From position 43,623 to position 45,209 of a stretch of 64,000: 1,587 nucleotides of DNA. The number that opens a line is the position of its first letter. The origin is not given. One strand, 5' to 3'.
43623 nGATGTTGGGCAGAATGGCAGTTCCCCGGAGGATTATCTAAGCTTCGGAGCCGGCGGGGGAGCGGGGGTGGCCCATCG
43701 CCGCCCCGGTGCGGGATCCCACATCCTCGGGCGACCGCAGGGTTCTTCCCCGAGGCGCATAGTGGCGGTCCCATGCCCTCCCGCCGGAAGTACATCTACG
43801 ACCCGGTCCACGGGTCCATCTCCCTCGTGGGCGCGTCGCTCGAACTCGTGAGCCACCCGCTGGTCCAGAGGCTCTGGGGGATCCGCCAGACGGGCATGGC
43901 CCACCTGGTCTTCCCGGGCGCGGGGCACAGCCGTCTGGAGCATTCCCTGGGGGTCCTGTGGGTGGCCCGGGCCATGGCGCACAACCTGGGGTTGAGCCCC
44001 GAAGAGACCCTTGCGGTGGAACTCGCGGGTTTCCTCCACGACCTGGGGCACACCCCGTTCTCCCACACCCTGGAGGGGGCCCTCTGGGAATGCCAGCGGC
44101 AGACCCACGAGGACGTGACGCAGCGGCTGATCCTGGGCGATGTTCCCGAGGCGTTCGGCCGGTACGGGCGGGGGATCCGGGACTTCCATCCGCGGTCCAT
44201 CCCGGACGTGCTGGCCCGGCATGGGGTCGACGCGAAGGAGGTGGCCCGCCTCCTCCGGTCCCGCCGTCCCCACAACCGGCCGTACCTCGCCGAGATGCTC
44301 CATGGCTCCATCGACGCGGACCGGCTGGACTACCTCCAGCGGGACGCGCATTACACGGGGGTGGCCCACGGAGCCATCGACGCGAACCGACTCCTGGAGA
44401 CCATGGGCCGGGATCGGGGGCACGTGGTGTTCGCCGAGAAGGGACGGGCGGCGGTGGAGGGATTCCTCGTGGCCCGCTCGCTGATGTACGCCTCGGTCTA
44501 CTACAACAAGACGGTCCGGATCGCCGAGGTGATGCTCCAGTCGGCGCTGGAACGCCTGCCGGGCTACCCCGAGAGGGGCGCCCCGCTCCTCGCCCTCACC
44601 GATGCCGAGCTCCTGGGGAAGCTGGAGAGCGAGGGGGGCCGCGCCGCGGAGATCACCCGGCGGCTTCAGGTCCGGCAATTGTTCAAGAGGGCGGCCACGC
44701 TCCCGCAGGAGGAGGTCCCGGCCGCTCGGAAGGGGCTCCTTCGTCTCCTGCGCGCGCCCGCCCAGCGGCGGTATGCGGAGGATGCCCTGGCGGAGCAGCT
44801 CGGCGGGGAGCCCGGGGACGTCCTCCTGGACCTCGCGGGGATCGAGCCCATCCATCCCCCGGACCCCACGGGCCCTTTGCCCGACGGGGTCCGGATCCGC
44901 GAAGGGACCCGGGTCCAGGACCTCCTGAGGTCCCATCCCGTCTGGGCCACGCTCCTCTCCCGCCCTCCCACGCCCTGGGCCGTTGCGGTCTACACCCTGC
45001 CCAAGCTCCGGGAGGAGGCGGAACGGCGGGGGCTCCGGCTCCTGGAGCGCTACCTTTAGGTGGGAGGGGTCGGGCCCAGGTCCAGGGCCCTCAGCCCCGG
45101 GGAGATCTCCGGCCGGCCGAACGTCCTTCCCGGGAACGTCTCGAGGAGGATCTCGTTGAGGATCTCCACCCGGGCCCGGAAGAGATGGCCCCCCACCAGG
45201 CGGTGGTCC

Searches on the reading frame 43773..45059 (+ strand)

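Call 54: search_protein_families(library=pfam, proteins=[window:43773-45059:+], max_evalue=0.01)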
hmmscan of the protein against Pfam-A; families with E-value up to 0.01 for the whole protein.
window:43773-45059:+ (428 aa): 3 families
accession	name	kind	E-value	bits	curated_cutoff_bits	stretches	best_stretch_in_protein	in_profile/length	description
PF19276.4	HD_assoc_2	-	5.1e-29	101.7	23.1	1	202-419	1-206/222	HD associated region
PF01966.28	HD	-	1.3e-09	38.8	22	1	54-189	1-114/116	HD domain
PF24391.1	HD-CE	-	0.0078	16.4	27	0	71-183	28-153/263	HD-CE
